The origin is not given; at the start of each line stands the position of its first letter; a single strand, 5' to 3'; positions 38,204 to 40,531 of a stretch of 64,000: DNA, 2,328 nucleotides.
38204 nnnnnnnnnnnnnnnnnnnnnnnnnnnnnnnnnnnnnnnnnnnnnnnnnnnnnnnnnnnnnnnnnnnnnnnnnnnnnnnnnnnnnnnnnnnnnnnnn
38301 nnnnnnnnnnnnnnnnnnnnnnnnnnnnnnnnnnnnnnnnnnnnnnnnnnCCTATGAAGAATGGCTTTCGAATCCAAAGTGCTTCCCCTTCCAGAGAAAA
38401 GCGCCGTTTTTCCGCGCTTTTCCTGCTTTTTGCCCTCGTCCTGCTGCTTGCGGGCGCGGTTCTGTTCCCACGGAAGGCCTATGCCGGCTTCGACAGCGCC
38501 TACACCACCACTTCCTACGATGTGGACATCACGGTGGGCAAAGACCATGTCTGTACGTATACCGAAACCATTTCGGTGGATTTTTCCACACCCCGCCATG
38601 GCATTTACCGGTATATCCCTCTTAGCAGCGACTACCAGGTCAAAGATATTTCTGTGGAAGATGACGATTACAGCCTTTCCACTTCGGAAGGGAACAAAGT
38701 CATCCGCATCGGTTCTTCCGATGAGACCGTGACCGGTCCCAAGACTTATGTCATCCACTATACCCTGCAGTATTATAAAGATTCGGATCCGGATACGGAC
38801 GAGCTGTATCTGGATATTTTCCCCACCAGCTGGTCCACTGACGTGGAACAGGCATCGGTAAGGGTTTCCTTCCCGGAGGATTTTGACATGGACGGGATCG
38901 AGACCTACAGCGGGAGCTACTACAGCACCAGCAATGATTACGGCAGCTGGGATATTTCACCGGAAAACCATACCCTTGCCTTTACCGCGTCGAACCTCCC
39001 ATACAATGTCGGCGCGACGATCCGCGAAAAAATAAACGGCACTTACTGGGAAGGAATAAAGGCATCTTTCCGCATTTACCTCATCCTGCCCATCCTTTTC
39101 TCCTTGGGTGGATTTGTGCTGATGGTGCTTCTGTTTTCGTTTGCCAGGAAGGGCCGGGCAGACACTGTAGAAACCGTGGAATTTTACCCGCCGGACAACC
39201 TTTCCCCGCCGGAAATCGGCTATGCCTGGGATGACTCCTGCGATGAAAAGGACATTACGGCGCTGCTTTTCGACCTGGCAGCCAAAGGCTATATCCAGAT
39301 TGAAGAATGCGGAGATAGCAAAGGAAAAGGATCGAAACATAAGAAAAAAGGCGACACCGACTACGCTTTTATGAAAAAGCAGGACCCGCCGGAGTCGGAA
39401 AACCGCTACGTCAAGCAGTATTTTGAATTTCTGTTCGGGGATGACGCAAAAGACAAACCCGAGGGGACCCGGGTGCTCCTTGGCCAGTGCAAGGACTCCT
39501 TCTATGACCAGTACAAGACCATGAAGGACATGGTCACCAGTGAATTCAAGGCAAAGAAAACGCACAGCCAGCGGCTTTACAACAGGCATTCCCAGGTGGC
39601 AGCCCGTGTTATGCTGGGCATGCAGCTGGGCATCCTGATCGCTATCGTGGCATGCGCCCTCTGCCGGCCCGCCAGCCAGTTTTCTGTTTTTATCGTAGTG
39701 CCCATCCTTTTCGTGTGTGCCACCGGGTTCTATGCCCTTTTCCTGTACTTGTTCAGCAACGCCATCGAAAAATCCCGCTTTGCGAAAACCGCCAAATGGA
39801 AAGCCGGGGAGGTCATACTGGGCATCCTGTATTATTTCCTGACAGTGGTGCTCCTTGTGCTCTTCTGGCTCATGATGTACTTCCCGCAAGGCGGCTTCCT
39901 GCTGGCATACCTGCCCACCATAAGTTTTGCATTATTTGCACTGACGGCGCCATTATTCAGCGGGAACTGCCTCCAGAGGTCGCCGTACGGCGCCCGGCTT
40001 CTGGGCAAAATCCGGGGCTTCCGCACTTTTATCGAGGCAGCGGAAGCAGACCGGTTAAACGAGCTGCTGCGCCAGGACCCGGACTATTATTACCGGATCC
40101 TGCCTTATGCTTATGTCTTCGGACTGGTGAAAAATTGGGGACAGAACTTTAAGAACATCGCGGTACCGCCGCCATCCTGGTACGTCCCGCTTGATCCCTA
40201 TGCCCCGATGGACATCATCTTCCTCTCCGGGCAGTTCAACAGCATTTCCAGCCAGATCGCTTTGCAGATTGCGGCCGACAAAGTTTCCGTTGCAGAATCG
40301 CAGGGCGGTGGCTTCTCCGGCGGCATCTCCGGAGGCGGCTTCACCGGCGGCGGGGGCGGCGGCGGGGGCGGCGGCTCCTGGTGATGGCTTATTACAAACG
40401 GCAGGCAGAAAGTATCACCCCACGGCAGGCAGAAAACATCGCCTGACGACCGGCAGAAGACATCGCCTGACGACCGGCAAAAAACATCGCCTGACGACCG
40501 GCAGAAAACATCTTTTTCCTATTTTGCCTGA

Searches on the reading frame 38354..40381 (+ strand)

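Call 53: search_protein_families(library=pfam, proteins=[window:38354-40381:+], max_evalue=0.00001)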
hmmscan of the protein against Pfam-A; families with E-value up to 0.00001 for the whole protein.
window:38354-40381:+ (676 aa): 2 families
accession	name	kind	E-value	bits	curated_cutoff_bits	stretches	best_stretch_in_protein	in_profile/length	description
PF20990.2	DUF2207_C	-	2.7e-34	119.4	33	2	277-461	4-184/247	Predicted membrane protein (DUF2207) C-terminal domain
PF09972.14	DUF2207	-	3.4e-22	79.9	24.4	1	53-224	3-169/172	Predicted membrane protein (DUF2207) N-terminal domain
